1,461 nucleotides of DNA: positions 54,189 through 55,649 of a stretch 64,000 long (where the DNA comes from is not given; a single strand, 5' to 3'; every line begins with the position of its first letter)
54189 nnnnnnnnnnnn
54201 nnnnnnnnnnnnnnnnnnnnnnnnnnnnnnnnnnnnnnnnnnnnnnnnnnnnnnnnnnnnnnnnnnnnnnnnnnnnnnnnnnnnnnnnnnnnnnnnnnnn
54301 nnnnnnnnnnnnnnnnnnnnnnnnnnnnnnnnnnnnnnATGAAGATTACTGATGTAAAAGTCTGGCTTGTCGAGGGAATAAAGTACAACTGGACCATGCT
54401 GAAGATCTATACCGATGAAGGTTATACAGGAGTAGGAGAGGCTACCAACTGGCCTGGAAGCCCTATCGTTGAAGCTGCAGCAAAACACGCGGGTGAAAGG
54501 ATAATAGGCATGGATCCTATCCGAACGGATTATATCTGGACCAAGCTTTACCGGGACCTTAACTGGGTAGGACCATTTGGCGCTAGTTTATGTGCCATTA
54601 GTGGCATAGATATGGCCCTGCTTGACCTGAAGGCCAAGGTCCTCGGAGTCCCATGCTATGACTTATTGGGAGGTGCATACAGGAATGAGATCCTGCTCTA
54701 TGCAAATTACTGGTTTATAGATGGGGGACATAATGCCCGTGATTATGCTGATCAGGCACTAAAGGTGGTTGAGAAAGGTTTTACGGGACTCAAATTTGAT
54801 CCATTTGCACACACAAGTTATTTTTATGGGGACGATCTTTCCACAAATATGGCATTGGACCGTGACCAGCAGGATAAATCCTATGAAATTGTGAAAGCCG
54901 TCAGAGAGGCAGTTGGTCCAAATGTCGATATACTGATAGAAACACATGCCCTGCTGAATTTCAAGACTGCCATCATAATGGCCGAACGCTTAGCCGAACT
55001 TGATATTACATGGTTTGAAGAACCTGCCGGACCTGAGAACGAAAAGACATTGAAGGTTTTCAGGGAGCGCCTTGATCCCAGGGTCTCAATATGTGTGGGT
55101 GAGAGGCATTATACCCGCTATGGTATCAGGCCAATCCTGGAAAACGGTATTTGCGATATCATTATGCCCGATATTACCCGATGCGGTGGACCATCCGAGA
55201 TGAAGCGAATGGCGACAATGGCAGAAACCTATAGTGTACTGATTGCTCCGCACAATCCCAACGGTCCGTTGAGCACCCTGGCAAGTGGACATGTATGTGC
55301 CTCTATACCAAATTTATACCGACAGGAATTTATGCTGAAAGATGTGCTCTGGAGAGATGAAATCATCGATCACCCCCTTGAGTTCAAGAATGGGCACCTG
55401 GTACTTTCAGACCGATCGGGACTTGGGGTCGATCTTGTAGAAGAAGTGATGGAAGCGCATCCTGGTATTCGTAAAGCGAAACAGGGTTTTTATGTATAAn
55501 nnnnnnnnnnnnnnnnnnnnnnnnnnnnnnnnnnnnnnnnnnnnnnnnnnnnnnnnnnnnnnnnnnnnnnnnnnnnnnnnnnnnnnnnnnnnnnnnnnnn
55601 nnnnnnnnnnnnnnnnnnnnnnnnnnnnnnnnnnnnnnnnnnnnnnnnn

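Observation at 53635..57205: Kinase-less sugar oxidation block: SDR, SMP-30 lactonase, enolase-superfamily dehydratase and an RraA-family aldolase candidate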

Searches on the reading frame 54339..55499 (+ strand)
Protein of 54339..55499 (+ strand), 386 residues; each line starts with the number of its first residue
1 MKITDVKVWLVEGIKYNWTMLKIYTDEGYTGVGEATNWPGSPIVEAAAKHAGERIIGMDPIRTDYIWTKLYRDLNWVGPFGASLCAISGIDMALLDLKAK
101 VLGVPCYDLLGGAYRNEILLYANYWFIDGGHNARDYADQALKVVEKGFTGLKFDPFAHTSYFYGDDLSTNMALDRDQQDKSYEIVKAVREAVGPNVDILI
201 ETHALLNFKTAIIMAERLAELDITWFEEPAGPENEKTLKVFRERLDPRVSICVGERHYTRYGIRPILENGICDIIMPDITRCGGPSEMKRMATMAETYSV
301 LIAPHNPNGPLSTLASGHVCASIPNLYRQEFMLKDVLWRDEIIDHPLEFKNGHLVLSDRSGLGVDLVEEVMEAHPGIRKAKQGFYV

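Call 3: search_protein_families(library=pfam, proteins=[window:54339-55499:+])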
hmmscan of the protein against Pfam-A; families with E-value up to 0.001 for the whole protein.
window:54339-55499:+ (386 aa): 2 families
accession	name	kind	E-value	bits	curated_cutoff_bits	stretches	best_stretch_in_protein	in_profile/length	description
PF13378.12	MR_MLE_C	-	3.9e-58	197.2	29.4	1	136-369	2-218/219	Enolase C-terminal domain-like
PF02746.21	MR_MLE_N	-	2.3e-16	60.5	22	1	19-111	29-117/117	Mandelate racemase / muconate lactonizing enzyme, N-terminal domain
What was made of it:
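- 54339..55499 (+): Enolase-superfamily acid-sugar dehydratase, 386 aa, DgoD/ManD-like but in an uncharacterised subgroup. MR_MLE_N plus MR_MLE_C (call 3).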

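Call 4: search_protein_families(library=ncbifam, proteins=[window:54339-55499:+])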
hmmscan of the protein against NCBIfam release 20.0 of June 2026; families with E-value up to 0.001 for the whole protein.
window:54339-55499:+ (386 aa): 10 families
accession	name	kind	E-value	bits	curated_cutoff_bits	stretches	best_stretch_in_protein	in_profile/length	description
NF040790.2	glucon_galact_dh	equivalog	6.4e-70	235.9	750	1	20-374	27-369/390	bifunctional D-gluconate/D-galactonate dehydratase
NF010624.0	PRK14017.1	equivalog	8.1e-68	229.2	311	1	1-372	1-358/382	galactonate dehydratase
NF043051.1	ManoateDhtManD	equivalog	1.1e-53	182.5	550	1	1-375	1-384/403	D-mannonate dehydratase ManD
NF011654.0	PRK15072.1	subfamily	3.3e-50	171.1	430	1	1-375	1-385/404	D-galactonate dehydratase family protein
NF040866.1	AraD_Arch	equivalog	9.5e-42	143.3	650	1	20-373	36-368/372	arabinonate dehydratase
NF047820.1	TalGalacDh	equivalog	3.6e-35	121.6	500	2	179-371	180-361/371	L-talarate/galactarate dehydratase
NF011968.0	PRK15440.1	equivalog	1.5e-33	116.2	393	1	21-370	62-387/395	L-rhamnonate dehydratase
TIGR02534.1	mucon_cyclo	subfamily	8.1e-25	87.6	334.95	1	81-371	94-362/368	muconate/chloromuconate family cycloisomerase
NF043002.1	HProlDhtase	equivalog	4.1e-09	35.8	500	1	17-123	32-138/366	cis-3-hydroxy-L-proline dehydratase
TIGR03247.1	glucar-dehydr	equivalog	2e-05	23.5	828.7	0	292-378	322-410/441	glucarate dehydratase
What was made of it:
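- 54339..55499 (+): DgoD model NF010624 scores 229 bits against a cut-off of 311 (call 4).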

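Call 19: search_solved_structures(query=window:54339-55499:+, max_evalue=1e-20, show_alignments=1)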
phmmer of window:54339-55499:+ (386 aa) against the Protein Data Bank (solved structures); distinct sequences matched with E-value up to 1e-20: 61 (the best 60 are shown).
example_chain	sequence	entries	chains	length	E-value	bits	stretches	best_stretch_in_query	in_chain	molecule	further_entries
2o56_A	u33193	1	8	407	2.9e-57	197.5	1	15-383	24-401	Putative mandelate racemase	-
2poz_A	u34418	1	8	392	4.4e-57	196.9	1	1-372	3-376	Putative dehydratase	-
2qq6_A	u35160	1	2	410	2e-53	184.9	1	31-374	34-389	Mandelate racemase/muconate lactonizing enzyme-like protein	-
2ox4_A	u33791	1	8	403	1.6e-52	182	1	19-373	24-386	Putative mandelate racemase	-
2gl5_A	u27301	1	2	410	1.1e-48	169.3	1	15-374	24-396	putative dehydratase protein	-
4e6m_A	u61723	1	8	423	2.4e-48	168.1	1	15-373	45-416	Putative dehydratase protein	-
2pod_A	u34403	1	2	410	2.2e-47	165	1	138-372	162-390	Mandelate racemase / muconate lactonizing enzyme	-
4e4u_A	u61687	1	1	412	2.2e-46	161.7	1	17-375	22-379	Mandalate racemase/muconate lactonizing enzyme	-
4e5t_A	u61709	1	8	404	3.5e-45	157.8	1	18-375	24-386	Mandelate racemase / muconate lactonizing enzyme, C-terminal domain protein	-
3sjn_A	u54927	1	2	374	4.6e-45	157.4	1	19-371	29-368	Mandelate racemase/muconate lactonizing protein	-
5olc_A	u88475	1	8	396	2.7e-40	141.7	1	20-372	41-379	Galactonate dehydratase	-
4ggb_A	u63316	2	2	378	6e-40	140.5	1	20-369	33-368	Putative uncharacterized protein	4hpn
3rr1_A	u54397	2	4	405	9.9e-40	139.8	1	16-367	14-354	Putative D-galactonate dehydratase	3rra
4jn7_A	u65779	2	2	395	7.8e-39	136.8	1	2-374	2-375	ENOLASE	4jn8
3thu_A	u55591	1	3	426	1.1e-38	136.4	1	2-372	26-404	Mandelate racemase / muconate lactonizing enzyme family protein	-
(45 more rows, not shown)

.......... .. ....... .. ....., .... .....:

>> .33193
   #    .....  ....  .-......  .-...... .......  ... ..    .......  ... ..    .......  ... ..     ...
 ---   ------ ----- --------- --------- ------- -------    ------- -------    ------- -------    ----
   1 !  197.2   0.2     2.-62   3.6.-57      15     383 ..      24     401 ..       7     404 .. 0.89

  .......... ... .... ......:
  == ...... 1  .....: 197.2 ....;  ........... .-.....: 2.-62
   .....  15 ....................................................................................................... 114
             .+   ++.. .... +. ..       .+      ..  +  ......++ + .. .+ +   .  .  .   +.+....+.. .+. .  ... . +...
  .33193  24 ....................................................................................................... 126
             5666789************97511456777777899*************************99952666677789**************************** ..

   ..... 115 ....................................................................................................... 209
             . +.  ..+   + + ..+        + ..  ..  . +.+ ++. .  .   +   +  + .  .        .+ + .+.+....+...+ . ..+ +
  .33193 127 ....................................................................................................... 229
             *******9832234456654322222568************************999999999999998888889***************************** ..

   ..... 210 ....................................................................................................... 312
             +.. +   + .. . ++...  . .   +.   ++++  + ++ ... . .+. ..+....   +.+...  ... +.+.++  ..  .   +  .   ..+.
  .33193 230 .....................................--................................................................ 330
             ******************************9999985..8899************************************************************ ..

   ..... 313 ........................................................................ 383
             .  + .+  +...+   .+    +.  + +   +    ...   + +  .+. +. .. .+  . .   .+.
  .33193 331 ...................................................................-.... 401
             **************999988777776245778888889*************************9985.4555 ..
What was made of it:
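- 54339..55499 (+): DauB (5olc) scores 3e-40 (call 19).
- Closest known: D-galactonate dehydratase DgoD, and DauB. Different: The closest structures are functionally unassigned (call 19).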

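Call 45: find_related_loci(query=window:54339-55499:+, collection=metagenome_contigs, flank=8000)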
Query window:54339-55499:+ (386 aa) in metagenome_contigs; peptide patterns used: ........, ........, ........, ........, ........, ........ (x = any residue, [..] = any of these).
599 stretches matched a pattern (row limit reached: there are more); 579 encode a relative of the query (tblastn E <= 1e-3); the best 80 are kept; 80 distinct loci.
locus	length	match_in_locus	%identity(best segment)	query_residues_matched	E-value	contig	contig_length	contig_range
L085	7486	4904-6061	77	1-386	0e+0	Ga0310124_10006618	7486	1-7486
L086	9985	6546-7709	75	1-386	0e+0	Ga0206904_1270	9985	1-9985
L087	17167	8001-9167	75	1-386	0e+0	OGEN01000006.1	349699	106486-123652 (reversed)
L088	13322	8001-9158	75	1-386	0e+0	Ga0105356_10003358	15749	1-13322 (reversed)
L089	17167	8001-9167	75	1-386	0e+0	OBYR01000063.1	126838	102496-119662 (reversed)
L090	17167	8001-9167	75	1-386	0e+0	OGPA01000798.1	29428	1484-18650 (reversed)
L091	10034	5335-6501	75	1-386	0e+0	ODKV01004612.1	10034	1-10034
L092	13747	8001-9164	75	1-386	0e+0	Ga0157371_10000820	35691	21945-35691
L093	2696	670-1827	76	1-386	0e+0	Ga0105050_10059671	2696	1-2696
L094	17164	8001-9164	74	1-386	0e+0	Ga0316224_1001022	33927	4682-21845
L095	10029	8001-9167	76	1-386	0e+0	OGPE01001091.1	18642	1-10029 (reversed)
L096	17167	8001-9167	76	1-386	0e+0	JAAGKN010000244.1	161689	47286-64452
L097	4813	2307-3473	75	1-386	0e+0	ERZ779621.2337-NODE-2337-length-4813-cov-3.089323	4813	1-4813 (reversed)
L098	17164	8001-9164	74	1-386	0e+0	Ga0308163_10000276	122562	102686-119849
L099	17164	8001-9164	74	1-386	0e+0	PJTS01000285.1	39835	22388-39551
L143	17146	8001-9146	76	5-386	0e+0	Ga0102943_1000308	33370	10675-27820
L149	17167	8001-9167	75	1-386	0e+0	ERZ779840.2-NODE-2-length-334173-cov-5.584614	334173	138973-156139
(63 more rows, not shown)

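Call 48: list_cluster_members(proteins=[L149:7279-7971:+, L149:8001-9170:+, L149:11564-14566:+, L096:7273-7977:+])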
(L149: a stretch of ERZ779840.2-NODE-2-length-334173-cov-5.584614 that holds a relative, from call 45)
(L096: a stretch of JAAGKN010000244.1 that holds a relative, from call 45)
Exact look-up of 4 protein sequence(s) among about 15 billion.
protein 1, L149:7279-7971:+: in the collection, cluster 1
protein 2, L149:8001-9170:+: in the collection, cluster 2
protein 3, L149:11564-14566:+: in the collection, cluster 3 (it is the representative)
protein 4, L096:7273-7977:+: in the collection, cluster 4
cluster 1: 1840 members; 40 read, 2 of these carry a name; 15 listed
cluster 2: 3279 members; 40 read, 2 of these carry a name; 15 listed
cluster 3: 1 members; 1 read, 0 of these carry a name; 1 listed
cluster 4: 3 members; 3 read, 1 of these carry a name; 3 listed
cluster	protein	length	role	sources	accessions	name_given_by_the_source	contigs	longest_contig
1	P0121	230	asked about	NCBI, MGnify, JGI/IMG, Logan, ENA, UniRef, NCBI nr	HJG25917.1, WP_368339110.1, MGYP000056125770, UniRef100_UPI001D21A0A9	MAG TPA: RraA family protein [Parabacteroides merdae] | FL=1 | hypothetical protein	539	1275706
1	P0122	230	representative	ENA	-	-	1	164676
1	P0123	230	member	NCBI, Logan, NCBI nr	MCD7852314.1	MAG: RraA family protein [Parabacteroides sp.] | RraA family protein [Parabacteroides sp.]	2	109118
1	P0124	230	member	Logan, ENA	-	-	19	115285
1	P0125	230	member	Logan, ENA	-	-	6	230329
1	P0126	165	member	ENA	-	-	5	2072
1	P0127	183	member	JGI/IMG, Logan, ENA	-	-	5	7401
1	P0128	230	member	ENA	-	-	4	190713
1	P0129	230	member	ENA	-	-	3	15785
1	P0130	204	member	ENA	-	-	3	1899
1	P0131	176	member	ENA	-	-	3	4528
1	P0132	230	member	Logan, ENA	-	-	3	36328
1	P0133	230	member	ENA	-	-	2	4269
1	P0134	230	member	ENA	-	-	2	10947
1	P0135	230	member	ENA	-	-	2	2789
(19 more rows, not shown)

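Call 50: search_solved_structures(query=L149:11564-14566:+, max_evalue=1e-30)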
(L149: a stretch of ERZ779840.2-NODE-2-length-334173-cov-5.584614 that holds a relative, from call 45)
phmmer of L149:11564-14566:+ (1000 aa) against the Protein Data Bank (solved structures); distinct sequences matched with E-value up to 1e-30: 60.
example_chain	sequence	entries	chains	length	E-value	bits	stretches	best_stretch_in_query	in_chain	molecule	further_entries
3dec_A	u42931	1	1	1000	2e-63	218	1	85-450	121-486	Beta-galactosidase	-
3bga_A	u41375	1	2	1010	7.8e-61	209.4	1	86-450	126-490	Beta-galactosidase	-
6s6z_A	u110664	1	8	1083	7.7e-58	199.5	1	55-753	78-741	Beta-galactosidase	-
6sd0_A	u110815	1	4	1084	7.7e-58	199.5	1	55-753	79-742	Beta-galactosidase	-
9m0e_A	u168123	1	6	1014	6.3e-52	179.9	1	81-449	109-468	Beta-galactosidase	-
3i3b_A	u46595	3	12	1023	6.1e-48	166.7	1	90-550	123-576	Beta-galactosidase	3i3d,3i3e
3muy_1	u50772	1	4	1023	1.3e-47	165.6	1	90-549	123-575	Beta-D-galactosidase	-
43ls_A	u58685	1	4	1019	1.3e-47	165.6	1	90-550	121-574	Beta-galactosidase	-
9hki_A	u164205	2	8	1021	1.3e-47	165.6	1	90-550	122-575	Beta-galactosidase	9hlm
1f4a_A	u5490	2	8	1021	1.3e-47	165.6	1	90-550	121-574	BETA-GALACTOSIDASE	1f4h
5a1a_A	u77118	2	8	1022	1.3e-47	165.6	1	90-550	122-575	BETA-GALACTOSIDASE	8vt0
1px3_A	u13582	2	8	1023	1.3e-47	165.6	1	90-550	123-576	beta-galactosidase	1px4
1jz2_A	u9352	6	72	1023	1.3e-47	165.6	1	90-550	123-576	Beta-Galactosidase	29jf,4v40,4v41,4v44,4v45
1dp0_A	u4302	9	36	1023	1.3e-47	165.6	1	90-550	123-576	BETA-GALACTOSIDASE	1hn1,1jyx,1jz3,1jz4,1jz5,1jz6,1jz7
3j7h_A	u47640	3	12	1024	1.3e-47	165.6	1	90-550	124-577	Beta-galactosidase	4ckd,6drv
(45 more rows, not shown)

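Call 55: search_protein_families(library=pfam, proteins=[L149:14742-15911:-, L149:15996-17162:-, L149:6156-7142:+, L096:2692-4293:+, L096:4326-5000:-, L096:5040-6293:-, L096:15477-16472:-, L143:9966-11825:+, L143:12930-14510:+, L143:4886-7222:+])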
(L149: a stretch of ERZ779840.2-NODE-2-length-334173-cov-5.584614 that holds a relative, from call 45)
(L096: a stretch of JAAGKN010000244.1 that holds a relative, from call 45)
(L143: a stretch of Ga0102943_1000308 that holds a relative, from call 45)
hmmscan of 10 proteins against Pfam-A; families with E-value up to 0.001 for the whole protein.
L149:14742-15911:- (389 aa): 2 families
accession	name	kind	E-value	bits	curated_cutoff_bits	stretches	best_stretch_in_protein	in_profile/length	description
PF03051.21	Peptidase_C1_2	-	2.5e-15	56.7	22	1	322-385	359-422/438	Peptidase C1-like family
PF00112.29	Peptidase_C1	-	1.3e-12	48.7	20.7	2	32-130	14-100/220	Papain family cysteine protease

L149:15996-17162:- (388 aa): 1 family
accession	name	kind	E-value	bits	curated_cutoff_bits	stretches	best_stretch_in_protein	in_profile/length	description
PF03577.20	Peptidase_C69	-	5.7e-52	177.5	23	1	1-322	119-398/402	Peptidase family C69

L149:6156-7142:+ (328 aa): 4 families
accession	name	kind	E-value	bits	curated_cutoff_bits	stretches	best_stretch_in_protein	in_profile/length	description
PF12833.13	HTH_18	-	1.3e-24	86.7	33.6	1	251-327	2-78/80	Helix-turn-helix domain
PF00165.29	HTH_AraC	-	3.1e-24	85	26.6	2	289-326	1-40/42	Bacterial regulatory helix-turn-helix proteins, AraC family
PF02311.25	AraC_binding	-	1.8e-08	34.6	21.1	1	80-191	15-116/135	AraC-like ligand binding domain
PF07883.17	Cupin_2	-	8e-06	25.9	27.2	1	73-132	3-62/70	Cupin domain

L096:2692-4293:+ (533 aa): 2 families
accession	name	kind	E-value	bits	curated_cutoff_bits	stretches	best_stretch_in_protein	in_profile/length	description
PF07980.17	SusD_RagB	-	2.4e-48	165.7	23.1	1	278-533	24-297/297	SusD family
PF14322.12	SusD-like_3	-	8.3e-18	65.8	27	1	23-222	2-191/191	Starch-binding associating with outer membrane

L096:4326-5000:- (224 aa): 1 family
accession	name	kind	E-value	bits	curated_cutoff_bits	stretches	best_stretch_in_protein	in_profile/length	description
PF01081.25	Aldolase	-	1.2e-35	123.2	27.8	1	15-210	7-196/196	KDPG and KHG aldolase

L096:5040-6293:- (417 aa): 1 family
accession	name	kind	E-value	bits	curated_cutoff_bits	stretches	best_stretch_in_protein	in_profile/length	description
PF00294.29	PfkB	-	1e-27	97.7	25.8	1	74-388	3-289/302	pfkB family carbohydrate kinase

L096:15477-16472:- (331 aa): 1 family
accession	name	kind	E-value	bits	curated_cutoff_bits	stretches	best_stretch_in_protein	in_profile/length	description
PF08885.17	GSCFA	-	2.4e-98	329.1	25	1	21-258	1-237/237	GSCFA family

L143:9966-11825:+ (619 aa): 0 families

L143:12930-14510:+ (526 aa): 2 families
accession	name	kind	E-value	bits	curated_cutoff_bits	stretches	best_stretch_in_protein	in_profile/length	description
PF03065.20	Glyco_hydro_57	-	4.2e-27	95.6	21.2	1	20-279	22-246/291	Glycosyl hydrolase family 57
PF01074.27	Glyco_hydro_38N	-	0.00044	20.2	25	1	30-157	14-141/270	Glycosyl hydrolases family 38 N-terminal domain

L143:4886-7222:+ (778 aa): 2 families
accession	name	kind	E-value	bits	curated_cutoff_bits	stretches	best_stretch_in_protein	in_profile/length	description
PF18961.6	DUF5703_N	-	3.5e-89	299.7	26.7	1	57-332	1-287/287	Domain of unknown function (DUF5703)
PF22124.2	Glyco_hydro_95_cat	-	1.6e-09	37.7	27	1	395-697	86-389/408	Glycosyl hydrolase family 95 catalytic domain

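Call 59: search_protein_families(library=ncbifam, proteins=[L096:5040-6293:-, L096:4326-5000:-], max_evalue=1e-10)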
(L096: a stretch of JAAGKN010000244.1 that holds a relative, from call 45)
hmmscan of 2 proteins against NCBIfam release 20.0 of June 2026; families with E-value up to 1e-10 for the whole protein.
L096:5040-6293:- (417 aa): 8 families
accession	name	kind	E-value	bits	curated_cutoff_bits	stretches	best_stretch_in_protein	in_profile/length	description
NF041633.1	trifunc_aldol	exception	4.2e-149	497.6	700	1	71-417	240-580/580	KHG/KDPG aldolase/sugar kinase fusion protein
NF041332.1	KDG_KDGal_kin_Halo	equivalog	2.7e-62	211.1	440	1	73-417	2-320/320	bifunctional 2-dehydro-3-deoxygluconokinase/2-dehydro-3-deoxygalactonokinase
NF040938.1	KDG_KDGal_kin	equivalog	5.2e-32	111.2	400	1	75-278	1-201/305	bifunctional 2-dehydro-3-deoxygluconokinase/2-dehydro-3-deoxygalactonokinase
TIGR04382.1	myo_inos_iolC_N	equivalog_domain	5.7e-28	98.1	300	1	88-387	18-288/309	5-dehydro-2-deoxygluconokinase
NF052444.1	DhDoxglucKinKdgK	equivalog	1.6e-12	47.4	400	1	74-281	2-209/303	2-dehydro-3-deoxygluconokinase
NF006957.1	PRK09434.1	equivalog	1.9e-12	47.3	450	0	97-376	20-270/302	fructokinase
NF049991.1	TagKinase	equivalog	8.5e-12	44.5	420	0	74-281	9-215/321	tagatose kinase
TIGR02152.1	D_ribokin_bact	equivalog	4e-11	42.8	299.65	0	253-390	168-282/298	ribokinase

L096:4326-5000:- (224 aa): 8 families
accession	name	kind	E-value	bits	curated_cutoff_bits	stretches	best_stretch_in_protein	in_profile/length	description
NF005499.0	PRK07114.1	equivalog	8.7e-106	352.6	275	1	1-220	1-219/223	bifunctional 4-hydroxy-2-oxoglutarate aldolase/2-dehydro-3-deoxy-phosphogluconate aldolase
NF005119.0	PRK06552.1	subfamily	8.3e-48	162.7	238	1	8-213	5-204/213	bifunctional 2-keto-4-hydroxyglutarate aldolase/2-keto-3-deoxy-6-phosphogluconate aldolase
TIGR01182.1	eda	subfamily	1.1e-45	155.5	156.05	1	14-217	6-203/204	bifunctional 4-hydroxy-2-oxoglutarate aldolase/2-dehydro-3-deoxy-phosphogluconate aldolase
NF004325.0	PRK05718.1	subfamily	1e-38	132.8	241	1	10-218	9-211/213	keto-hydroxyglutarate-aldolase/keto-deoxy-phosphogluconate aldolase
NF005673.0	PRK07455.1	equivalog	1.8e-35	122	232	1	14-215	11-206/213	bifunctional 4-hydroxy-2-oxoglutarate aldolase/2-dehydro-3-deoxy-phosphogluconate aldolase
NF004673.0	PRK06015.1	equivalog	9.4e-24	84.4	320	1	15-215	14-208/212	2-dehydro-3-deoxy-phosphogluconate aldolase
NF006600.0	PRK09140.1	subfamily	4.4e-21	75.1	207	1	27-200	22-190/210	2-dehydro-3-deoxy-6-phosphogalactonate aldolase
NF041633.1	trifunc_aldol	exception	9.3e-21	73.9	700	1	10-220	3-219/580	KHG/KDPG aldolase/sugar kinase fusion protein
